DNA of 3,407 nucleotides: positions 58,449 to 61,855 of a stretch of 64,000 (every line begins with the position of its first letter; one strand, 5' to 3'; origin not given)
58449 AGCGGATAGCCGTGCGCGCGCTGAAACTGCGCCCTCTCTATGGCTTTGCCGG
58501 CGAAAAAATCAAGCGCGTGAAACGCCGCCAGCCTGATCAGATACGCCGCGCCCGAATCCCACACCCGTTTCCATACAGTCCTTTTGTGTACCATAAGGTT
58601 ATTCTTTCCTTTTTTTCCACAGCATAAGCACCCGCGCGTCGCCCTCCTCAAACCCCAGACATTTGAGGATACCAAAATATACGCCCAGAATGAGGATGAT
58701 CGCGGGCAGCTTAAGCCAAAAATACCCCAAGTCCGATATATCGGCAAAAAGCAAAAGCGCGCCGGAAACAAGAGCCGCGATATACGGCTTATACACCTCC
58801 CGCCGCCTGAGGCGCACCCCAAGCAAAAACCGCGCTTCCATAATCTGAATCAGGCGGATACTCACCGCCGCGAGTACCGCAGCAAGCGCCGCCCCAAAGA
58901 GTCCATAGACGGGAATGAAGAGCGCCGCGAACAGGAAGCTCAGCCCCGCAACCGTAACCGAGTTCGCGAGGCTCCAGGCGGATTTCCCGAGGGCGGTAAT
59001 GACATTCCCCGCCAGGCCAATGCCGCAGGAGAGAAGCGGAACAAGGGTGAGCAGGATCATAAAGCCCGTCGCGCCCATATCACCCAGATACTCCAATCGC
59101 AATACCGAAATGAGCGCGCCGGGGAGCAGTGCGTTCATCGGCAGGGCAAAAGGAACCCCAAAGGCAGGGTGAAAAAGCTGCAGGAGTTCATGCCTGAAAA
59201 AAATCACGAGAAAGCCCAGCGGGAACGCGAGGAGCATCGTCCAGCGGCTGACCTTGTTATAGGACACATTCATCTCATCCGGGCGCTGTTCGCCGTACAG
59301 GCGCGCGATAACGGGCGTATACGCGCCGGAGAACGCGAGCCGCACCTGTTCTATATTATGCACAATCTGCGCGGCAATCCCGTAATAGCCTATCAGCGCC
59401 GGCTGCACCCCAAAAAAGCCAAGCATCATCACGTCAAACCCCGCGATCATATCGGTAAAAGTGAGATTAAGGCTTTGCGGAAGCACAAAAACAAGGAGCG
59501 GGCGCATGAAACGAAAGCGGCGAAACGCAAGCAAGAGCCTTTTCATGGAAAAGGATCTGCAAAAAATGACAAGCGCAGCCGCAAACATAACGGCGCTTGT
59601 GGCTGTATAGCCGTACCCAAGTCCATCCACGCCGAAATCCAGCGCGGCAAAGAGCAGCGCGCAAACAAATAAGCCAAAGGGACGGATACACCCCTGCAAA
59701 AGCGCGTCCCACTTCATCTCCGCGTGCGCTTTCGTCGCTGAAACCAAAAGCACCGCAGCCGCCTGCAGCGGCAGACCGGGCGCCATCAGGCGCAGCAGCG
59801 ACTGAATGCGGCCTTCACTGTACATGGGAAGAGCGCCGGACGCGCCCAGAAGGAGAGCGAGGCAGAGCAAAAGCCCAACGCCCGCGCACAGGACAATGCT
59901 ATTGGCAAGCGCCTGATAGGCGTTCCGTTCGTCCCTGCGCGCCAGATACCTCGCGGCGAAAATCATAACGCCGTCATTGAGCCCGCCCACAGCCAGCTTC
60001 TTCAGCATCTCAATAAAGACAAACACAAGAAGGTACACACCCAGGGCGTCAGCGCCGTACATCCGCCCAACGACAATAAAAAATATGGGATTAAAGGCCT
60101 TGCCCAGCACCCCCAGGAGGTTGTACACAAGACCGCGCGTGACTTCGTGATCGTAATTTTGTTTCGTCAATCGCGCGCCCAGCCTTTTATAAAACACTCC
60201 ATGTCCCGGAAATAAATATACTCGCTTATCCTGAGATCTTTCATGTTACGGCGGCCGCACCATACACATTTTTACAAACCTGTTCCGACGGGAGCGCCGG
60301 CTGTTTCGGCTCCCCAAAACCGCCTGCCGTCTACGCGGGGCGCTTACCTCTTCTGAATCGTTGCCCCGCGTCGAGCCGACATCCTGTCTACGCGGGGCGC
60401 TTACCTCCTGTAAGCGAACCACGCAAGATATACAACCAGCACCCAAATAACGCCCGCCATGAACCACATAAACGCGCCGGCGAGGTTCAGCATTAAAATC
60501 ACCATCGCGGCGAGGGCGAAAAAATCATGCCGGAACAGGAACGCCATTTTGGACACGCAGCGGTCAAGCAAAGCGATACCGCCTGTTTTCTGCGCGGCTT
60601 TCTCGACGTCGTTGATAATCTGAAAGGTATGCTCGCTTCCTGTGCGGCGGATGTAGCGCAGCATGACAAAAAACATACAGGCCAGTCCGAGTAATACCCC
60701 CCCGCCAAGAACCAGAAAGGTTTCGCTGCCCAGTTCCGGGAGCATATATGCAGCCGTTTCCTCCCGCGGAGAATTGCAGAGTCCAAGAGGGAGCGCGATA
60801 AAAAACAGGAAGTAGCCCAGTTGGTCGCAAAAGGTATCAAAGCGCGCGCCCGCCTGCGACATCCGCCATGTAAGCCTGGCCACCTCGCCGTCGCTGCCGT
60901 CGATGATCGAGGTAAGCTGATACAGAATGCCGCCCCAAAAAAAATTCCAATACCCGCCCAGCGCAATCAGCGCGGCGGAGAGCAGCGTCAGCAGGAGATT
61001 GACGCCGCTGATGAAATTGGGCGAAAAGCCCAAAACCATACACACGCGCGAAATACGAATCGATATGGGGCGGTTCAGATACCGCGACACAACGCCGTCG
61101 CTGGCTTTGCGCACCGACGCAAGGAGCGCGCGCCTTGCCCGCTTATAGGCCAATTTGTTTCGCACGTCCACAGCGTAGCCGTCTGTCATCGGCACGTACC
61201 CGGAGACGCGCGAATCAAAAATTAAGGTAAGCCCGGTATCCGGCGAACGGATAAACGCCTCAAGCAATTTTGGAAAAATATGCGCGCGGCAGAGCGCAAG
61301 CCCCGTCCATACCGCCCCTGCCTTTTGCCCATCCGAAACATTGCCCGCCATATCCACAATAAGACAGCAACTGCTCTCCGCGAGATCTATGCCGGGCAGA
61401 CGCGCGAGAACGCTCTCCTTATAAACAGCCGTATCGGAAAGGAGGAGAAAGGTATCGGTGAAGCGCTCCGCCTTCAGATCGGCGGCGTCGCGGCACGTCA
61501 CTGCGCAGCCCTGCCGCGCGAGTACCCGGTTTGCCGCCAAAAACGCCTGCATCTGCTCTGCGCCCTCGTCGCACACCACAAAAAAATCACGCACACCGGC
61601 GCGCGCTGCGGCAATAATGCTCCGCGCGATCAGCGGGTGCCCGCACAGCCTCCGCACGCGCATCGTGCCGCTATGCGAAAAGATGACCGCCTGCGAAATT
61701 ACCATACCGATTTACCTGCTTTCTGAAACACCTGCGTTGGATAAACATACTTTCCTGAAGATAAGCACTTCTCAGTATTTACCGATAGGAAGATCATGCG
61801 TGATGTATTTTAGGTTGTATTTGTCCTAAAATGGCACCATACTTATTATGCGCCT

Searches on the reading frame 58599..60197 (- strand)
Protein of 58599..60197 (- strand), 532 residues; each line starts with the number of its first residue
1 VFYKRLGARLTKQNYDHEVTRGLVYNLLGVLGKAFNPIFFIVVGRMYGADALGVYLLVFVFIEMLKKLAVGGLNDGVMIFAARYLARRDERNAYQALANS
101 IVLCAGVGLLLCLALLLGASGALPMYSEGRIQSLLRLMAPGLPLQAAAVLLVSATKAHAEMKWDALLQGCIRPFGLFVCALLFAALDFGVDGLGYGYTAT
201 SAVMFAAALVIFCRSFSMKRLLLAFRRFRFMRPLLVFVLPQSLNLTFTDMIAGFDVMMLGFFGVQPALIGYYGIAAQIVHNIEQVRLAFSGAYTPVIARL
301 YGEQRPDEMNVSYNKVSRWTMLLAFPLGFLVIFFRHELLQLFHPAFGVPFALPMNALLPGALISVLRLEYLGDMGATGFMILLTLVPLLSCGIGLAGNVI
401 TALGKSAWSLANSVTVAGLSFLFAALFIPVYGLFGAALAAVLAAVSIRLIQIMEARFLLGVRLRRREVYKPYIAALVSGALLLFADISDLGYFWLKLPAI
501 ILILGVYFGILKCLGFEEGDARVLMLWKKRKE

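Call 4: search_protein_families(library=pfam, proteins=[window:58599-60197:-], max_evalue=0.01)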
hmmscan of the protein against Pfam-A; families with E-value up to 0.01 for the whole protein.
window:58599-60197:- (532 aa): 1 family
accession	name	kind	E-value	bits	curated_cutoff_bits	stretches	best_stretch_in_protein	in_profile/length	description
PF01554.23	MatE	-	4e-12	46.6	24.9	2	255-343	16-102/161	MatE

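Call 17: search_protein_families(library=ncbifam, proteins=[window:58599-60197:-], max_evalue=0.001)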
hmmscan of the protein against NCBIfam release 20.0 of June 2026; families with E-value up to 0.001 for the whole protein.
window:58599-60197:- (532 aa): 2 families
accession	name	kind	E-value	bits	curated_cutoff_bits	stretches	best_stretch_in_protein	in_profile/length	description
TIGR00797.1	matE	subfamily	7.8e-08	31.6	147.4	1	41-342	18-322/396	MATE family efflux transporter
TIGR02900.1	spore_V_B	equivalog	3.5e-05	22.7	372.3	1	32-170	15-154/488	stage V sporulation protein B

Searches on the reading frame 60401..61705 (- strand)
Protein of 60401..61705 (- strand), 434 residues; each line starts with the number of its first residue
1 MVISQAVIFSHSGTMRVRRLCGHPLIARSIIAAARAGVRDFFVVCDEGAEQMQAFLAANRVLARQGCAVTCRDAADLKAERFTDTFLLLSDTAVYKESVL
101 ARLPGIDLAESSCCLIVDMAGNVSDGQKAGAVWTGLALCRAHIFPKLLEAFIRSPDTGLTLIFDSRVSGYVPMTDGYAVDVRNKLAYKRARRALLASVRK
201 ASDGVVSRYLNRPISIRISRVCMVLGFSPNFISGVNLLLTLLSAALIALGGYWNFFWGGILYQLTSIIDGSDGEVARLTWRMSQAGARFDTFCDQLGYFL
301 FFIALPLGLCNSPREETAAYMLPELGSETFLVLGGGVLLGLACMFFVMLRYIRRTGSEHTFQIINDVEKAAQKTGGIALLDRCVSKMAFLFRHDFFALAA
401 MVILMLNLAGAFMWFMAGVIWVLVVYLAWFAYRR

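Call 4: search_protein_families(library=pfam, proteins=[window:60401-61705:-], max_evalue=0.01)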
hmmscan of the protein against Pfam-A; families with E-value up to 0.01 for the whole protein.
window:60401-61705:- (434 aa): 1 family
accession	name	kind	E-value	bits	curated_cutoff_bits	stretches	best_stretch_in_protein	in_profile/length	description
PF01066.26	CDP-OH_P_transf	-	2e-07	32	22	1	229-413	4-143/152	CDP-alcohol phosphatidyltransferase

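Call 17: search_protein_families(library=ncbifam, proteins=[window:60401-61705:-], max_evalue=0.001)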
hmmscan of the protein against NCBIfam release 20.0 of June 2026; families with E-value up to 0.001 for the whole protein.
window:60401-61705:- (434 aa): 5 families
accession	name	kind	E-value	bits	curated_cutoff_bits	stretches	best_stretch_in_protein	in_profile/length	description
NF041135.1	IPPtranDIPPsyn_Thcocales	equivalog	9.1e-29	100.7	580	1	178-327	201-346/419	bifunctional L-myo-inositol-1-phosphate cytidylyltransferase/CDP-L-myo-inositol myo-inositolphosphotransferase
NF040950.1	archin_ph_syn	equivalog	8.5e-10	38.8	180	1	217-308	14-103/191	archaetidylinositol phosphate synthase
NF045883.1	PIPSynth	equivalog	1.2e-06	28.3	170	1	217-308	13-102/197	phosphatidylinositol phosphate synthase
NF052561.1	PIPSynBT1523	equivalog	0.00015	21.6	350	1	220-304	18-109/232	hypothetical protein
NF010938.0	PRK14358.1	equivalog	0.00041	19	500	1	20-111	32-128/481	bifunctional N-acetylglucosamine-1-phosphate uridyltransferase/glucosamine-1-phosphate acetyltransferase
